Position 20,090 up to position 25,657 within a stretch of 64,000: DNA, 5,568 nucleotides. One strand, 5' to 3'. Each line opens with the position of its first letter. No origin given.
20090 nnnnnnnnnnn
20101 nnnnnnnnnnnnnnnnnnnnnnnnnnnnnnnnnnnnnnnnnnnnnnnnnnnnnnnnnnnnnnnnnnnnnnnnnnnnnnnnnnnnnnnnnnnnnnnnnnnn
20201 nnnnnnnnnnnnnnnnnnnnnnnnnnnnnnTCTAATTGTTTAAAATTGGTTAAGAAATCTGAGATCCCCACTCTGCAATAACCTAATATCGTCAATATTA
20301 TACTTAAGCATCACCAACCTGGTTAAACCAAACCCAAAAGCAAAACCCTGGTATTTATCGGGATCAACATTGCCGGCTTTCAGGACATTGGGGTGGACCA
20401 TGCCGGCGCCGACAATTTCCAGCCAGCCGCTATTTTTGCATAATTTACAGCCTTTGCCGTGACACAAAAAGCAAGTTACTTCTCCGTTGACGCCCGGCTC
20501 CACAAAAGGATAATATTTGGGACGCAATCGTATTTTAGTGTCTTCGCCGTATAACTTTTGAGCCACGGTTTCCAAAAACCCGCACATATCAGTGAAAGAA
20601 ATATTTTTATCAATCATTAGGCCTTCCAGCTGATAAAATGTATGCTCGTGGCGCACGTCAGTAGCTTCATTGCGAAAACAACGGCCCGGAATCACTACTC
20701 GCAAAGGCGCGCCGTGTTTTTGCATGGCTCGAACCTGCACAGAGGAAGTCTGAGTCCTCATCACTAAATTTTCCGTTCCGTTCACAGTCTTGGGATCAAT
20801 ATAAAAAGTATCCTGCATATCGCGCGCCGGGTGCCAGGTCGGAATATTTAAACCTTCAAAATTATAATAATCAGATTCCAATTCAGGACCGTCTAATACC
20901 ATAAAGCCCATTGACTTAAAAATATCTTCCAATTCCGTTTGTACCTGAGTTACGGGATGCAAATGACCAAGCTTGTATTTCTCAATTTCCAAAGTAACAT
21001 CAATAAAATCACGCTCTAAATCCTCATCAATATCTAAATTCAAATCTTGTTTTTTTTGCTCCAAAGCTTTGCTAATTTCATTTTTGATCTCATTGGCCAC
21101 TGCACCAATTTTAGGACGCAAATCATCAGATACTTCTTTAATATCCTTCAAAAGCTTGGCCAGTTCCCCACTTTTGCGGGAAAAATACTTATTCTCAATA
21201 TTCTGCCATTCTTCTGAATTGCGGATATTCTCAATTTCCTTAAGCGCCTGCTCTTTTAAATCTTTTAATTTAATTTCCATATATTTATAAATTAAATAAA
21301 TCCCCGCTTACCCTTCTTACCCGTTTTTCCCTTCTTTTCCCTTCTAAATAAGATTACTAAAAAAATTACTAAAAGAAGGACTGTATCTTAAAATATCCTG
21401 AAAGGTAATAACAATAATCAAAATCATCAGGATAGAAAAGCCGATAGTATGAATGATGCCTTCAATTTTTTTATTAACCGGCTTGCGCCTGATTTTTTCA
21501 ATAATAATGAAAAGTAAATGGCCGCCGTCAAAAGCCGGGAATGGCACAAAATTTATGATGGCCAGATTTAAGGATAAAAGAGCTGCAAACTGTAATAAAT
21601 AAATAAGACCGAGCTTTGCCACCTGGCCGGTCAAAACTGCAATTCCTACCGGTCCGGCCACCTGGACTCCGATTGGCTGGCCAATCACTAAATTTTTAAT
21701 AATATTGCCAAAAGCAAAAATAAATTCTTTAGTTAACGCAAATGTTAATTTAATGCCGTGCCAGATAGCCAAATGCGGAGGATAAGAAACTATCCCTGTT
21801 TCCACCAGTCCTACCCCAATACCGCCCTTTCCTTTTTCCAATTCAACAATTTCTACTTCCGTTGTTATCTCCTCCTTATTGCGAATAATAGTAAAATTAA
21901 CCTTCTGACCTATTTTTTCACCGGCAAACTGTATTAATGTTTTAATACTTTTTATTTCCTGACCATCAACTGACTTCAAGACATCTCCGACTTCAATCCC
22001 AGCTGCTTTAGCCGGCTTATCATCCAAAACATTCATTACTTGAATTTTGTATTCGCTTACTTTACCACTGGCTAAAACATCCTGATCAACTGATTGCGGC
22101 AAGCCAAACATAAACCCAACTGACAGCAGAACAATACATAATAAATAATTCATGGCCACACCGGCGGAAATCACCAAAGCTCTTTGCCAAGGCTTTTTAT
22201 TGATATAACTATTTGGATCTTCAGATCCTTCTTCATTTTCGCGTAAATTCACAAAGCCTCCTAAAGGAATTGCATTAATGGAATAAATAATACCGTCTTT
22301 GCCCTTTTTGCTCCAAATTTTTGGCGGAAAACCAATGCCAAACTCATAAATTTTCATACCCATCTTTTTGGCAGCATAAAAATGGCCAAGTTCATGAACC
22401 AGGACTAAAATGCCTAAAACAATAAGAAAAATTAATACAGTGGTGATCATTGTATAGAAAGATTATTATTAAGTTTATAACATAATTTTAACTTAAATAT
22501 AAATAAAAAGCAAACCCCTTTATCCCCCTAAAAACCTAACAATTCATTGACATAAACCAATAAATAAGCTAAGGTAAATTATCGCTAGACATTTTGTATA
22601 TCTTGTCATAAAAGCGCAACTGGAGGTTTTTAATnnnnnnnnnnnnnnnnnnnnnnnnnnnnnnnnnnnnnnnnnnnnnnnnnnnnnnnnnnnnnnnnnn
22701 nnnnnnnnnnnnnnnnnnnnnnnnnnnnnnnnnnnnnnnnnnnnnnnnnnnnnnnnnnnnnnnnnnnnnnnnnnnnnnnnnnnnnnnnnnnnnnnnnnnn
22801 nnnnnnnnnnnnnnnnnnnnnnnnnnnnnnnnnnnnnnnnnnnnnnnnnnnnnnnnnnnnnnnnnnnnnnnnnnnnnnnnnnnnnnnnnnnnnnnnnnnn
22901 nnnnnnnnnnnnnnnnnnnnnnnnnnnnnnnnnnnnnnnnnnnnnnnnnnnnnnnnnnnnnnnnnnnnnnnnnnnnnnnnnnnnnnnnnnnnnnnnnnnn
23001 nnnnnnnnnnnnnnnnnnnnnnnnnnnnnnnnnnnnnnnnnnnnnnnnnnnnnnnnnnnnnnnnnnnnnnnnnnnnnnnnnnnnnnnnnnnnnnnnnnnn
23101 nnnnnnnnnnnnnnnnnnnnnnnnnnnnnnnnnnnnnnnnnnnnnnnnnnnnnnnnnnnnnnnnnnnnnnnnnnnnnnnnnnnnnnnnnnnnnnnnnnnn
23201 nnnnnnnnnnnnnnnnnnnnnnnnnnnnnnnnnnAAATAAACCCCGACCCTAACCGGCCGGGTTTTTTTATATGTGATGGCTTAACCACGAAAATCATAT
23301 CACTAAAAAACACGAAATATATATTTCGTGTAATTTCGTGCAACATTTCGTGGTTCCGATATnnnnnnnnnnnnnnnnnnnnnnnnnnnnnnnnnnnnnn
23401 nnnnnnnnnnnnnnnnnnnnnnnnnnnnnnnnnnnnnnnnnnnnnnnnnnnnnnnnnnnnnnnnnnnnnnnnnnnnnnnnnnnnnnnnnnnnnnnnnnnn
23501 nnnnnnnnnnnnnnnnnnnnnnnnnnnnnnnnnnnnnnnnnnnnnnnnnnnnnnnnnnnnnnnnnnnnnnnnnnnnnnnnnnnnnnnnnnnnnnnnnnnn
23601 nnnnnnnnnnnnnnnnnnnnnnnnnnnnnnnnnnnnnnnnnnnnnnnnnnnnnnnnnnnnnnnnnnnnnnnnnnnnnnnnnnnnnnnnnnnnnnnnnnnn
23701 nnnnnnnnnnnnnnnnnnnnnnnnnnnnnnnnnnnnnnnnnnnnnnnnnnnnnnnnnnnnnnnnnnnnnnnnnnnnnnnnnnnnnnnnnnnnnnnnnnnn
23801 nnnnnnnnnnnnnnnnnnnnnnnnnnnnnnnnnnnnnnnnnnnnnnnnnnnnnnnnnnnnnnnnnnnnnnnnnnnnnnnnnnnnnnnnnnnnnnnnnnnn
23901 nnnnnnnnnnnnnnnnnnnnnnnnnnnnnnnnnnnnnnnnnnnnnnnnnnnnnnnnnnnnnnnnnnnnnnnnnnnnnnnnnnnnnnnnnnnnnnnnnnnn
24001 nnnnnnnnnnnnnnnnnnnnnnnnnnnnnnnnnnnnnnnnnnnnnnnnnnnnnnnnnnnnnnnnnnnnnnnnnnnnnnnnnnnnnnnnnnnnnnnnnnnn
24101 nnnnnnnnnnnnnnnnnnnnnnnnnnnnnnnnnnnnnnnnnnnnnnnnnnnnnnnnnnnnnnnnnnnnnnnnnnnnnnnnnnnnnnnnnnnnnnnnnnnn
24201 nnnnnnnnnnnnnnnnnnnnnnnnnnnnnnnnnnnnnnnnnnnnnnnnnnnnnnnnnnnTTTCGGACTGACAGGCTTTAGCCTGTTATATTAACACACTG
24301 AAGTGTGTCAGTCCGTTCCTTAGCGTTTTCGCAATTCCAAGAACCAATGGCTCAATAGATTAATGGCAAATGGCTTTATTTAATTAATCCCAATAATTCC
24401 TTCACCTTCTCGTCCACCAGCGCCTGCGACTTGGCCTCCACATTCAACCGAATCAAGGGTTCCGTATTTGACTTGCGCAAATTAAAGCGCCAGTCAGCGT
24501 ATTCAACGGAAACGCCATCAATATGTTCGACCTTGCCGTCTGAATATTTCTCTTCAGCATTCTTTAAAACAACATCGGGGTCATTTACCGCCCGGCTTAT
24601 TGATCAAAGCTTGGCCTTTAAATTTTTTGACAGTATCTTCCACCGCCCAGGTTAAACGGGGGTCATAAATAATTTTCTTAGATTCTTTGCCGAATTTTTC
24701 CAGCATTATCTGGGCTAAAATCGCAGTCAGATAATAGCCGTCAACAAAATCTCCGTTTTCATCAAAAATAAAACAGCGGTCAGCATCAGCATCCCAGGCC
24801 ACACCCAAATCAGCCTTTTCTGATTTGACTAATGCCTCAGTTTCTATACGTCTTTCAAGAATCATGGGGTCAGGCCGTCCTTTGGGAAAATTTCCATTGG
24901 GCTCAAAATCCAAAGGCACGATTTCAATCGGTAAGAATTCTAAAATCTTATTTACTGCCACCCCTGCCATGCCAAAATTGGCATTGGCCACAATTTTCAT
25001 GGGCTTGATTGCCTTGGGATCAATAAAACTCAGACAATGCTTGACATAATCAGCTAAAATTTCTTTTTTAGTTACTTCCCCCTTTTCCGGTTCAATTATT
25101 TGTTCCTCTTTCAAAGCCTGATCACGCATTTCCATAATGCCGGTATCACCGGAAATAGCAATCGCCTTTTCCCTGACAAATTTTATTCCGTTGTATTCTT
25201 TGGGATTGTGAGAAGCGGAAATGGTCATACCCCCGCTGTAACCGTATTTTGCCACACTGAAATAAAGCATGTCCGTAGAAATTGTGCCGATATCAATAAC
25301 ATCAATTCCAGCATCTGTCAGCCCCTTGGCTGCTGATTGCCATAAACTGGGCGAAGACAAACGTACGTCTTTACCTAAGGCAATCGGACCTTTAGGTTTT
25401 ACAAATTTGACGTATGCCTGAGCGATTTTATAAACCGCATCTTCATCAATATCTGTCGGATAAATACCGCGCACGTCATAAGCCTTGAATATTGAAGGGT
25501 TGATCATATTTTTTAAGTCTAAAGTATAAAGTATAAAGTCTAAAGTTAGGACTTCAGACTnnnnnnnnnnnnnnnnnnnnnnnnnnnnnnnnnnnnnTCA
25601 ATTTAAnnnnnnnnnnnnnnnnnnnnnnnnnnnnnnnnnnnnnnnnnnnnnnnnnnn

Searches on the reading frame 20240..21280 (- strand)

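Call 33: search_protein_families(library=pfam, proteins=[window:20240-21280:-], max_evalue=0.0001)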
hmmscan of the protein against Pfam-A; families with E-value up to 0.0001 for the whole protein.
window:20240-21280:- (346 aa): 2 families
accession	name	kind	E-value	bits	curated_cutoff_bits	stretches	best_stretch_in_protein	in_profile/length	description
PF01409.25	tRNA-synt_2d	-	5e-94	314.8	19.8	1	93-346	2-246/246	tRNA synthetases class II core domain (F)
PF02912.23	Phe_tRNA-synt_N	-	1.7e-13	50.8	22.3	1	21-81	2-61/69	Aminoacyl tRNA synthetase class II, N-terminal domain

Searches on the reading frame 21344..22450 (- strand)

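Call 33: search_protein_families(library=pfam, proteins=[window:21344-22450:-], max_evalue=0.0001)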
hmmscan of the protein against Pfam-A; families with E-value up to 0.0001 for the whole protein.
window:21344-22450:- (368 aa): 4 families
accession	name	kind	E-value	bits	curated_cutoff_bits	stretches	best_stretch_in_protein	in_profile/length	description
PF02163.28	Peptidase_M50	-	2.7e-60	203.9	27.2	1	8-344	2-221/221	Peptidase family M50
PF13180.12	PDZ_2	-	1.2e-12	48.4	27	1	131-201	9-80/80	PDZ domain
PF17820.7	PDZ_6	-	1.2e-06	28.6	27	1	138-190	2-54/54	PDZ domain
PF00595.29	PDZ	-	1.1e-05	26.1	23.2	1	133-172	24-64/81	PDZ domain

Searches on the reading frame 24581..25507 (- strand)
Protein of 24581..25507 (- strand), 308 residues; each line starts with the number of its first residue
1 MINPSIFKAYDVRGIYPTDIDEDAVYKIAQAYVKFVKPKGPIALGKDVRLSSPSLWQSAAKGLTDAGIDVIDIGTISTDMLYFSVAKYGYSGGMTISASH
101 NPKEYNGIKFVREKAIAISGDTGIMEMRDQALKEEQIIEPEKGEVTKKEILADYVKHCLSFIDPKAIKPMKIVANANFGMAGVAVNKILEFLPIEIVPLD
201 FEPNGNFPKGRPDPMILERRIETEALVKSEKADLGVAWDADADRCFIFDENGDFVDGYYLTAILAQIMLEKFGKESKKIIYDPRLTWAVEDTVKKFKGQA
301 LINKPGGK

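Call 33: search_protein_families(library=pfam, proteins=[window:24581-25507:-], max_evalue=0.0001)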
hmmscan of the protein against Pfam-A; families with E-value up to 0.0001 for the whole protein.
window:24581-25507:- (308 aa): 2 families
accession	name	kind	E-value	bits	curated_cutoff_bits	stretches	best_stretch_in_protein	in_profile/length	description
PF02878.22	PGM_PMM_I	-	6e-35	120.4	22.5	1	6-124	3-124/138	Phosphoglucomutase/phosphomannomutase, alpha/beta/alpha domain I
PF02879.22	PGM_PMM_II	-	3.2e-20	73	29.3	1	153-252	2-103/103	Phosphoglucomutase/phosphomannomutase, alpha/beta/alpha domain II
